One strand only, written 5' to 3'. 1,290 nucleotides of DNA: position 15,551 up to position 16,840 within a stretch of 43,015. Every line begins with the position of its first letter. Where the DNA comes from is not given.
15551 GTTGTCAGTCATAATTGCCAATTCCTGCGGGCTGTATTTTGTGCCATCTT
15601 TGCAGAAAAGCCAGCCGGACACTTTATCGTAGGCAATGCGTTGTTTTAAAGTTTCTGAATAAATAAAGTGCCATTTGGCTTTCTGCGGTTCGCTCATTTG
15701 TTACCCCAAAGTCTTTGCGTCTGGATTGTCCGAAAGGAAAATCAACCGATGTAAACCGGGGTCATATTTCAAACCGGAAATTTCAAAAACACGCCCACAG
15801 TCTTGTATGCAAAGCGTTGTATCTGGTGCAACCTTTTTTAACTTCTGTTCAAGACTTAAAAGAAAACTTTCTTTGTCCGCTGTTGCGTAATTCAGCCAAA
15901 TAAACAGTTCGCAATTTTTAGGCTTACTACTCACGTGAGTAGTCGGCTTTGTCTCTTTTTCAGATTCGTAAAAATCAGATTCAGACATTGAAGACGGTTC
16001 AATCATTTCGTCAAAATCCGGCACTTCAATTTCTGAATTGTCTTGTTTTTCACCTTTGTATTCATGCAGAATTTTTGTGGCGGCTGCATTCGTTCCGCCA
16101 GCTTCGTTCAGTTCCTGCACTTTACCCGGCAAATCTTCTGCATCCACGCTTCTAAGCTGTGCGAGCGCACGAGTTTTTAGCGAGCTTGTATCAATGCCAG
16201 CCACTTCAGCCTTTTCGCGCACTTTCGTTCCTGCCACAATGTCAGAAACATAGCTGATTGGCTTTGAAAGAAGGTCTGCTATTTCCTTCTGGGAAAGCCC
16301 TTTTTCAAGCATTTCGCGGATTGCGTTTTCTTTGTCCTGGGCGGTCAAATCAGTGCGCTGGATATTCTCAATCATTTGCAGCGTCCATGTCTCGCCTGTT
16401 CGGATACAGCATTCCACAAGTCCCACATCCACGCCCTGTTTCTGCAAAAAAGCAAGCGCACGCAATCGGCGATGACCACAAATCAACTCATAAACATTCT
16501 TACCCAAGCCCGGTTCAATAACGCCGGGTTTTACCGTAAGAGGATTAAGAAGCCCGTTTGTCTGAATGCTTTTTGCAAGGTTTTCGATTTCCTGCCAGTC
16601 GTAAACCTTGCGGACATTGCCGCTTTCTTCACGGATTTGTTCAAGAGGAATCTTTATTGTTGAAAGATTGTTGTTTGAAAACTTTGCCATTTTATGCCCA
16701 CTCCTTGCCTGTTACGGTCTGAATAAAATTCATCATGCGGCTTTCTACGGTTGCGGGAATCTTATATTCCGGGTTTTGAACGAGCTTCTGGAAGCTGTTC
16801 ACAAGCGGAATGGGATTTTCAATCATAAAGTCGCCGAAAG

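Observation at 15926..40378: Six dispersed copies of a long palindrome with a parS-like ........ core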

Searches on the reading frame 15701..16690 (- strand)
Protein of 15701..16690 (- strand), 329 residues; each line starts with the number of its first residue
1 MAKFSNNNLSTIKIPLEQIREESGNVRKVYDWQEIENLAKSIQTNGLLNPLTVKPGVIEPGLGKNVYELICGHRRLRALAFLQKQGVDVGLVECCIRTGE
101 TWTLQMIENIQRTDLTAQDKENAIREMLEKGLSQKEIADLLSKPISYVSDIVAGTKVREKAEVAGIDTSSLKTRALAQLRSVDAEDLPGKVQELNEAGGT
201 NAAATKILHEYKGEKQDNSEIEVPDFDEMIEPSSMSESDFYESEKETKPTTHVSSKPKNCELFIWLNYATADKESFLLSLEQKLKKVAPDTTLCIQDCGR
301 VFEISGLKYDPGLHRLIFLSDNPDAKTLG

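Call 11: search_protein_families(library=pfam, proteins=[window:15701-16690:-], max_evalue=0.01)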
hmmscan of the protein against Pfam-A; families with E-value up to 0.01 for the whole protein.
window:15701-16690:- (329 aa): 2 families
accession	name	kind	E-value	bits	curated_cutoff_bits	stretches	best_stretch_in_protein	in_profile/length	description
PF02195.25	ParB_N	-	2.6e-10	40.6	26.3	1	13-111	5-95/95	ParB N-terminal domain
PF01381.28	HTH_3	-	0.0002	21.8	23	1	125-155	5-33/55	Helix-turn-helix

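Call 22: find_related_loci(query=window:15701-16690:-, collection=viral_contigs, flank=10000)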
Query window:15701-16690:- (329 aa) in viral_contigs; peptide patterns used: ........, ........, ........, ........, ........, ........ (x = any residue, [..] = any of these).
10 stretches matched a pattern; 4 encode a relative of the query (tblastn E <= 1e-3); 4 distinct loci.
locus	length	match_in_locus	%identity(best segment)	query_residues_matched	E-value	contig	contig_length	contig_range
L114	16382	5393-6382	94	1-329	0e+0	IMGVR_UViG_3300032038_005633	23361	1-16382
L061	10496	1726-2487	93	1-255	3e-158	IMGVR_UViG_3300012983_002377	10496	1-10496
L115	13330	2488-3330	75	1-276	9e-135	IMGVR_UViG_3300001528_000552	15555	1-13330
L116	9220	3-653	86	51-268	1e-122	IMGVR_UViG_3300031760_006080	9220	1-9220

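Call 32: search_solved_structures(query=window:15701-16690:-, max_evalue=0.01, show_alignments=3)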
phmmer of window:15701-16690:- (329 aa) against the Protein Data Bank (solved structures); distinct sequences matched with E-value up to 0.01: 13.
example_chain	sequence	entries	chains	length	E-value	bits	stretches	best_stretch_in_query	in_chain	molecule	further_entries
1vz0_A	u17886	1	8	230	1.8e-14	57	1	9-161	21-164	Chromosome-partitioning protein Spo0J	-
7ol9_A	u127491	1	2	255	1.2e-10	44.5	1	3-167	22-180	Nucleoid occlusion protein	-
4umk_A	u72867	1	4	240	2.6e-10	43.4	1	12-164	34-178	PROBABLE CHROMOSOME-PARTITIONING PROTEIN PARB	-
7ng0_A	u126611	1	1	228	8.2e-10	41.7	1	14-186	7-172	Nucleoid occlusion protein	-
7nfu_A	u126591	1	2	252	1.2e-09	41.1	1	14-186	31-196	Nucleoid occlusion protein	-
7bnk_A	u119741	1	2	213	2.2e-08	37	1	11-150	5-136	ParB family protein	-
6t1f_A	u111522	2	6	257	2.4e-08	36.9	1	13-152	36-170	Chromosome-partitioning protein ParB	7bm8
7bnr_A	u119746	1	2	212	4.5e-08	36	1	11-151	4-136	ParB family protein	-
7o0n_A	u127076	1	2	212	4.6e-08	35.9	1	11-151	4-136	ParB family protein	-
6ryk_A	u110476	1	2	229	5e-08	35.8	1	8-162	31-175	ParB-like nuclease domain protein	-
6sdk_A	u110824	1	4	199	4e-05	26.3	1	14-150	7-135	Stage 0 sporulation protein J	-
8vd6_A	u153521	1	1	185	0.00033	23.3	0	121-162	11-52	CAP REPEAT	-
8qa8_A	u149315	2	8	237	0.0059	19.2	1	33-161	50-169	Transcriptional repressor protein KorB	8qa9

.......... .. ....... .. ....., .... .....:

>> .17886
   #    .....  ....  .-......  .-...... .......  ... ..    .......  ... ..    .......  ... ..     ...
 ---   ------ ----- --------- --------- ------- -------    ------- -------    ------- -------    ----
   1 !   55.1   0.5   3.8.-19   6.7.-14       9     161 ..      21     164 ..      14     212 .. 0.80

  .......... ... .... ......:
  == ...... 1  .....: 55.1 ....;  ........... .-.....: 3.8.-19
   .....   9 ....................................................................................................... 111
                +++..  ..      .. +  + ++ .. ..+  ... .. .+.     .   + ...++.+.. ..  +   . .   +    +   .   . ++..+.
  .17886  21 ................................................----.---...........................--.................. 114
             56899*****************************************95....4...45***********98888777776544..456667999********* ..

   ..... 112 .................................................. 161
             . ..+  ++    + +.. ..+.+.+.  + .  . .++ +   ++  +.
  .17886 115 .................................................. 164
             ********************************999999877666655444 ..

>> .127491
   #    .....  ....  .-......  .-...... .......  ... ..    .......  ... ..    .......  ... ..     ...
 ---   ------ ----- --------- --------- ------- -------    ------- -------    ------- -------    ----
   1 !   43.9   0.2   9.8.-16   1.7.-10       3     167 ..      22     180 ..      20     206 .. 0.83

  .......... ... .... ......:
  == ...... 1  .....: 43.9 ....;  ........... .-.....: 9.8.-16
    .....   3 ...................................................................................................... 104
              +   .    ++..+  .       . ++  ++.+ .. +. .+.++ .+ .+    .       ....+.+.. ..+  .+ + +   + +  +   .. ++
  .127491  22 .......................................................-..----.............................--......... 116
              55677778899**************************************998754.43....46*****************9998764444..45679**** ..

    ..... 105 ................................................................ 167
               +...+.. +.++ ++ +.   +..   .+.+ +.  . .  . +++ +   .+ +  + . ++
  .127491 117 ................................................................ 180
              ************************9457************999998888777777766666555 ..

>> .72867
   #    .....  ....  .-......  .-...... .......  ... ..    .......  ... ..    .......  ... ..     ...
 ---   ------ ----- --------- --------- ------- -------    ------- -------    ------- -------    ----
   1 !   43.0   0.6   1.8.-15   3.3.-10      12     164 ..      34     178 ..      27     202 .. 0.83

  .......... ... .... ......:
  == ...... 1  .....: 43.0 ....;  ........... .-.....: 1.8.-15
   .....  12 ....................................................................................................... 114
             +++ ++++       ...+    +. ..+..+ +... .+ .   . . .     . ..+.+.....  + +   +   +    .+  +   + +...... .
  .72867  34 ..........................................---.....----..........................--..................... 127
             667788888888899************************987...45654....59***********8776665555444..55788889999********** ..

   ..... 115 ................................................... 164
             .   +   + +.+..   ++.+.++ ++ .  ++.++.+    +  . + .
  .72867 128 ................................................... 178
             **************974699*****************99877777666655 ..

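Call 38: find_homologous_proteins(query=window:15701-16690:-, max_evalue=1e-10)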
Query window:15701-16690:- (329 aa): 271 proteins with E <= 1e-10 among 3594 candidates; the best 120 are listed.
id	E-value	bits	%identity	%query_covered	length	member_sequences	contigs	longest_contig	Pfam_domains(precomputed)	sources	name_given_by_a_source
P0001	3.3e-201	685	95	100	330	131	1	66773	PF02195.27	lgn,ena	-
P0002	6.0e-196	668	92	100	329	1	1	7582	PF02195.27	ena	-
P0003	9.0e-196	667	92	100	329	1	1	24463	PF02195.27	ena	-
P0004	9.4e-196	667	92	100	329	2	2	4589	PF02195.27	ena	-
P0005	2.0e-195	666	92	100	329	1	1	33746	PF02195.27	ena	-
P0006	1.4e-194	663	92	100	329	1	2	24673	PF02195.27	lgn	-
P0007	6.1e-194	661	92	100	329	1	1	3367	PF02195.27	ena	-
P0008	1.2e-193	660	92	100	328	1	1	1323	PF02195.27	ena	-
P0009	5.7e-193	658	92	100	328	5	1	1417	PF02195.27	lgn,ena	-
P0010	1.3e-153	529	77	100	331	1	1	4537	PF02195.27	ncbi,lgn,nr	ncbi:MAG: ParB/RepB/Spo0J family partition protein [Treponema sp.]|nr:ParB/RepB/Spo0J family partiti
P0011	3.4e-153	527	81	94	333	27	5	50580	PF02195.27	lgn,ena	-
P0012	7.5e-153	526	80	98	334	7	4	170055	PF02195.27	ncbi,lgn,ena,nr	ncbi:MAG: ParB/RepB/Spo0J family partition protein [Treponema sp.]|nr:ParB/RepB/Spo0J family partiti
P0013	1.4e-152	525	79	98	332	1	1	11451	PF02195.27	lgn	-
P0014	1.6e-152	525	81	94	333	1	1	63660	PF02195.27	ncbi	-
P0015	2.0e-152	525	79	98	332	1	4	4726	PF02195.27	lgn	-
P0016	3.3e-152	524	79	98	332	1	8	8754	PF02195.27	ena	-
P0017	6.0e-152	523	79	98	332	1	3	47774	PF02195.27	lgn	-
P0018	1.1e-151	523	79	98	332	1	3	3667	PF02195.27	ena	-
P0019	1.8e-151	522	79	98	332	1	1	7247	PF02195.27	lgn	-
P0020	2.8e-151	521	78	98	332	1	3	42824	PF02195.27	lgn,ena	-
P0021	4.2e-151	521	87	85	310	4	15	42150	PF02195.27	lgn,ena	-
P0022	5.0e-151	520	87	85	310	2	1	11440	PF02195.27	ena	-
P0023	5.9e-151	520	91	81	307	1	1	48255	PF02195.27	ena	-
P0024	4.0e-150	517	94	78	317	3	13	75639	PF02195.27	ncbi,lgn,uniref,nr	ncbi:MAG: ParB/RepB/Spo0J family partition protein [Treponema succinifaciens]|uniref:ParB/RepB/Spo0J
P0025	1.8e-149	515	94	78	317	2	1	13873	PF02195.27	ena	-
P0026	2.0e-149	515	94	78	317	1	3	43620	PF02195.27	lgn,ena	-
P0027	2.0e-149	515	82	90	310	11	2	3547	PF02195.27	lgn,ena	-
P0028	2.9e-149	515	87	83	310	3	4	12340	PF02195.27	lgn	-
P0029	3.6e-149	514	86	85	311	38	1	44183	PF02195.27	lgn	-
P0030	4.5e-149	514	86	85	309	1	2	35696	PF02195.27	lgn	-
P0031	7.1e-149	513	93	78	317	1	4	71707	PF02195.27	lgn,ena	-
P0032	7.1e-149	513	93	78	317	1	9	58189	PF02195.27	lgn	-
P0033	7.7e-149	513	93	78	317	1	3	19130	PF02195.27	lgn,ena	-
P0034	8.1e-149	513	93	78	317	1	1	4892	PF02195.27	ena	-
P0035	9.8e-149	513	93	78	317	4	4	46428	PF02195.27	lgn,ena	-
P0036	1.2e-148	513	93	78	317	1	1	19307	PF02195.27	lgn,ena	-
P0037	1.3e-148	512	93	78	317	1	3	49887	PF02195.27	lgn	-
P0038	2.7e-148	511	93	78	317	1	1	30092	PF02195.27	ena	-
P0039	2.9e-148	511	86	85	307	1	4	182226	PF02195.27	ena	-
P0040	5.6e-148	510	93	78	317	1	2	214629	PF02195.27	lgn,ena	-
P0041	5.7e-148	510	93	78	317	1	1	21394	PF02195.27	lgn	-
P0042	6.0e-148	510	93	78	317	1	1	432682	PF02195.27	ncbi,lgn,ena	-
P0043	6.6e-148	510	77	94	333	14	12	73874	PF02195.27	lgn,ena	-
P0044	1.5e-147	509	93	78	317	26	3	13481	PF02195.27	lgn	-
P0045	2.1e-147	509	93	78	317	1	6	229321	PF02195.27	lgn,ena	-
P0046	2.3e-147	508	89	81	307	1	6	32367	PF02195.27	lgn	-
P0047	8.0e-147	507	86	85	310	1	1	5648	PF02195.27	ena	-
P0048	1.6e-146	506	92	78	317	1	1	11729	PF02195.27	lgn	-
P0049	1.6e-146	506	85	85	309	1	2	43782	PF02195.27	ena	-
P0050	3.1e-146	505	85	85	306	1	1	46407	PF02195.27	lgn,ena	-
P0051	3.3e-146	505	84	85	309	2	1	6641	PF02195.27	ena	-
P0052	4.6e-146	504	84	86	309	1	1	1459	PF02195.27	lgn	-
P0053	7.0e-146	503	89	81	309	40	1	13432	PF02195.27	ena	-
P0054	7.4e-146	503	84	85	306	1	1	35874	PF02195.27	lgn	-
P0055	7.6e-146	503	85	85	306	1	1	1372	PF02195.27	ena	-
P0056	1.3e-145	503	88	81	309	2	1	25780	PF02195.27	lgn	-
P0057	3.3e-145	501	77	98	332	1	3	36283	PF02195.27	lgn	-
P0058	3.4e-145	501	88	81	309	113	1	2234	PF02195.27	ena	-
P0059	3.6e-145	501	91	78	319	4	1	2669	PF02195.27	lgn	-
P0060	6.0e-145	500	84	85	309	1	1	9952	PF02195.27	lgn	-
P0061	9.5e-145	500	88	81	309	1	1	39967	PF02195.27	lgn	-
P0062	2.4e-144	498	88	81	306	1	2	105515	PF02195.27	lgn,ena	-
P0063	2.9e-144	498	80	92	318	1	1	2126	PF02195.27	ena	-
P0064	3.6e-144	498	88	81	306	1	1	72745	PF02195.27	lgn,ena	-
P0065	5.6e-144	497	80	92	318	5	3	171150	PF02195.27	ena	-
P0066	9.6e-144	496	80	90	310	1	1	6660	PF02195.27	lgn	-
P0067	9.8e-144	496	84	85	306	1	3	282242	PF02195.27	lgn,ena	-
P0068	1.4e-143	496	89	80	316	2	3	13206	PF02195.27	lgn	-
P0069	2.0e-143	495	88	81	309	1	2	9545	PF02195.27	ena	-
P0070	2.8e-143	495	88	81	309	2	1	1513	PF02195.27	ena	-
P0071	3.1e-143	495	84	85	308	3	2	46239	PF02195.27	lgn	-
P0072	3.2e-143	495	87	81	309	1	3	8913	PF02195.27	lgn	-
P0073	3.8e-143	494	80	92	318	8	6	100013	PF02195.27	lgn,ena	-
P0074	1.3e-142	493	83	85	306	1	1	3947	PF02195.27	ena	-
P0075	2.4e-142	492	79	92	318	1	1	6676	PF01381.29,PF02195.27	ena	-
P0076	2.4e-142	492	79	92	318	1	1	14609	PF02195.27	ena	-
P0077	2.4e-142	492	87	81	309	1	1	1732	PF02195.27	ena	-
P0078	2.9e-142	492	91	78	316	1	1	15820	PF02195.27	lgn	-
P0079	4.8e-142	491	87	81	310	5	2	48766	PF02195.27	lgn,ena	-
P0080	6.0e-142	491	83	85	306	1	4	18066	PF02195.27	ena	-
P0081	7.2e-142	490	83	85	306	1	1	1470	PF02195.27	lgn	-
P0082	8.8e-142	490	74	98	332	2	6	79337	PF02195.27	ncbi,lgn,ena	ncbi:MAG: ParB/RepB/Spo0J family partition protein [Treponema sp.]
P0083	1.8e-140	486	87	81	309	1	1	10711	PF02195.27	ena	-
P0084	1.9e-139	482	87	81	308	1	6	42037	PF02195.27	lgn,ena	-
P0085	2.1e-138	479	86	81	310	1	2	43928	PF02195.27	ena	-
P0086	2.4e-138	479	86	81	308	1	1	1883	PF02195.27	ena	-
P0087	5.9e-132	458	93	69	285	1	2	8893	PF02195.27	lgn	-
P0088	7.3e-132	457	93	69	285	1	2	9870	PF02195.27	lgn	-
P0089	2.4e-130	452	76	90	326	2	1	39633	PF02195.27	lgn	-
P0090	3.6e-129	449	86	75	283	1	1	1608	PF02195.27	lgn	-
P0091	1.7e-128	446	72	90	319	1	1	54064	PF02195.27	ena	-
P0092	7.3e-128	444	82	81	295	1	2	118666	PF02195.27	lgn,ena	-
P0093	3.1e-126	439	76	84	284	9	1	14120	PF02195.27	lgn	-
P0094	1.6e-125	437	68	92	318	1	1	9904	PF02195.27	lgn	-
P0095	2.7e-125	436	66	98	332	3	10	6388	PF02195.27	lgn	-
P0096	1.4e-124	434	77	84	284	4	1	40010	PF02195.27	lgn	-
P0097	5.2e-122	425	74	80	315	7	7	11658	PF02195.27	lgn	-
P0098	1.1e-121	424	66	98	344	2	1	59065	PF02195.27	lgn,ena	-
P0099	2.8e-121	423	84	70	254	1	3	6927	PF02195.27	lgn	-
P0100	7.3e-120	418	76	78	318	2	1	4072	PF02195.27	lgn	-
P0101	4.7e-117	409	78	78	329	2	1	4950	PF02195.27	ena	-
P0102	3.7e-116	406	81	69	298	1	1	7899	PF02195.27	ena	-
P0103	4.9e-113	396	74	78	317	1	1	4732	PF02195.27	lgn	-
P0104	5.5e-109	382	72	78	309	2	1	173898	PF02195.27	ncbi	-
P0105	3.7e-108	380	61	90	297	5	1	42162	PF02195.27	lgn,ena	-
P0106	9.1e-108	378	96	56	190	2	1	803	PF02195.27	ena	-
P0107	1.7e-107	377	86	66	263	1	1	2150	PF02195.27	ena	-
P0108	2.3e-104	367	76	65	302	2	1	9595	PF02195.27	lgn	-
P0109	2.7e-96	341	72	64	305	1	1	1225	PF02195.27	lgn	-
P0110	4.5e-92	327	59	85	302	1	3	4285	PF02195.27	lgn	-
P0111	5.9e-82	294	53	82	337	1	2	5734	PF02195.27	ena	-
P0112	1.2e-75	273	46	95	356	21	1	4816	PF17762.9,PF02195.27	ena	-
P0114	3.8e-75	271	46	95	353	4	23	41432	PF17762.9,PF02195.27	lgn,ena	-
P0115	8.8e-74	267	61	67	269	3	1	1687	PF02195.27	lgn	-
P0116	5.3e-73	264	63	65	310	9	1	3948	PF02195.27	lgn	-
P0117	1.5e-70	256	44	97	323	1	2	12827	PF02195.27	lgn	-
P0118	2.2e-70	256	55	62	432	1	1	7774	PF02195.27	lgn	-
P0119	9.6e-70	253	49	89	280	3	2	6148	PF02195.27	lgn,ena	-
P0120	1.7e-69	253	49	76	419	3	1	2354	PF02195.27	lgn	-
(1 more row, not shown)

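Call 39: find_encoding_contigs(protein=P0114, flank=10000, max_places=3)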
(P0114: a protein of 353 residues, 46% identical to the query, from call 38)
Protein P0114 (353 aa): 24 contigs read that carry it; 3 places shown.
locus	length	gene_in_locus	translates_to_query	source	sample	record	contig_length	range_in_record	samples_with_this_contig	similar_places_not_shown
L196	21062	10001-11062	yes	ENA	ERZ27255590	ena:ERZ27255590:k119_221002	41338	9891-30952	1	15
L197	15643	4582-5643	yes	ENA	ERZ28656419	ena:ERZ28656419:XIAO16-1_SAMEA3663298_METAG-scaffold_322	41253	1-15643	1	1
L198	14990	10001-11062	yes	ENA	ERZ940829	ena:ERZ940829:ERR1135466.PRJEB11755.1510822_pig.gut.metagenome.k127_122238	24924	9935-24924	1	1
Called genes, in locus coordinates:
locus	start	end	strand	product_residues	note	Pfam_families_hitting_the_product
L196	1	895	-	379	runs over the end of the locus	PF03864:Phage_cap_E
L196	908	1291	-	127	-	PF02924:HDPD (weak)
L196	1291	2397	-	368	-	PF00574:CLP_protease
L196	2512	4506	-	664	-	PF05876:GpA_ATPase, PF20454:GpA_nuclease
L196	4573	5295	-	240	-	-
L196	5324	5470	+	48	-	-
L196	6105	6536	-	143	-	PF25583:WCX (weak)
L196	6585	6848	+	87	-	-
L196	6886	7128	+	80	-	PF00483:NTP_transferase, PF12804:NTP_transf_3 (weak)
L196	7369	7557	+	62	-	PF12728:HTH_17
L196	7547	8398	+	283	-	PF02498:Bro-N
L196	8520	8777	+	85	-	-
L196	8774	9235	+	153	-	PF00436:SSB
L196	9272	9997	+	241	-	PF01656:CbiA, PF02374:ArsA_ATPase, PF06564:CBP_BcsQ, PF09140:MipZ, PF10609:ParA, PF13614:AAA_31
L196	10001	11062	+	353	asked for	PF02195:ParB_N, PF17762:HTH_ParB (weak)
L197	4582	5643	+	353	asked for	PF02195:ParB_N, PF17762:HTH_ParB (weak)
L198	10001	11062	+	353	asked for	PF02195:ParB_N, PF17762:HTH_ParB (weak)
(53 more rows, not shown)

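Call 40: find_encoding_contigs(protein=P0105, flank=10000, max_places=2)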
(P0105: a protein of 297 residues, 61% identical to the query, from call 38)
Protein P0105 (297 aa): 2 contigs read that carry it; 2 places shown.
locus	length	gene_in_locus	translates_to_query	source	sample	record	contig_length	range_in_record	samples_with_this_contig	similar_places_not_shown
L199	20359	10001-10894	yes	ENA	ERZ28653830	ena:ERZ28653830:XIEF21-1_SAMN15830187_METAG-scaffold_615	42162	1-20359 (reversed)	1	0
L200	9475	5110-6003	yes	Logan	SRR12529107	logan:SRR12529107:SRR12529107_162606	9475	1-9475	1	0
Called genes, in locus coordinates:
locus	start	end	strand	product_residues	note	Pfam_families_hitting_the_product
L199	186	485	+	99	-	PF07927:HicA_toxin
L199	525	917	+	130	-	PF15919:HicB_lk_antitox, PF15970:HicB-like_2 (weak), PF21748:UPF0150 (faint)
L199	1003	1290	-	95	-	-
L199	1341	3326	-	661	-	PF05876:GpA_ATPase, PF20454:GpA_nuclease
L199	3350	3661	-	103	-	PF00216:Bac_DNA_binding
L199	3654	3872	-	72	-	-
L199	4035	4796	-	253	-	-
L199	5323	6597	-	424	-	PF13551:HTH_29 (faint)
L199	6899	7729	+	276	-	PF02498:Bro-N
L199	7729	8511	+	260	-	-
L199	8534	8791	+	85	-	-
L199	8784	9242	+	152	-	PF00436:SSB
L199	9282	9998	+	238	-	PF01656:CbiA, PF02374:ArsA_ATPase (weak), PF06564:CBP_BcsQ (faint), PF09140:MipZ, PF13614:AAA_31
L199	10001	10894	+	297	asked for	PF02195:ParB_N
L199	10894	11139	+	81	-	-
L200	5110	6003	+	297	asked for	PF02195:ParB_N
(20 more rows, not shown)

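Call 41: find_encoding_contigs(protein=P0117, flank=10000, max_places=2)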
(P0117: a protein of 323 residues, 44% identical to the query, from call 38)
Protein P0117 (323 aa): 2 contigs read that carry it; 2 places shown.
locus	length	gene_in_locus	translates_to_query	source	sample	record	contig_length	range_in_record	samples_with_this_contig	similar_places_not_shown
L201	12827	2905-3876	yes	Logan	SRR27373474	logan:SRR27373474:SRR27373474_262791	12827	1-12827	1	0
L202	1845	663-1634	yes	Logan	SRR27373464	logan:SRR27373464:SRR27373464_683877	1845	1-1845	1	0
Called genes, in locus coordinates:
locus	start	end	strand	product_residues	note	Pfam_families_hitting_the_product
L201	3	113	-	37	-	?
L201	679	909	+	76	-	-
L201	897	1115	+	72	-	-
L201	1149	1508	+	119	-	-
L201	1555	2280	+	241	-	PF01656:CbiA, PF02374:ArsA_ATPase, PF06564:CBP_BcsQ, PF09140:MipZ, PF10609:ParA, PF13614:AAA_31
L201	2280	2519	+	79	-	-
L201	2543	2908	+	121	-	-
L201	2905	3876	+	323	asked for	PF02195:ParB_N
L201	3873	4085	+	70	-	-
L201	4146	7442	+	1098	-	PF01807:Zn_ribbon_DnaG, PF19263:DUF5906 (weak)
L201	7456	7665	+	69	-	-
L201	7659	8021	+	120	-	-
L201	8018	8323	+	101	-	-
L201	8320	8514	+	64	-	-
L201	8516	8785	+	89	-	-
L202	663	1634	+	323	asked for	PF02195:ParB_N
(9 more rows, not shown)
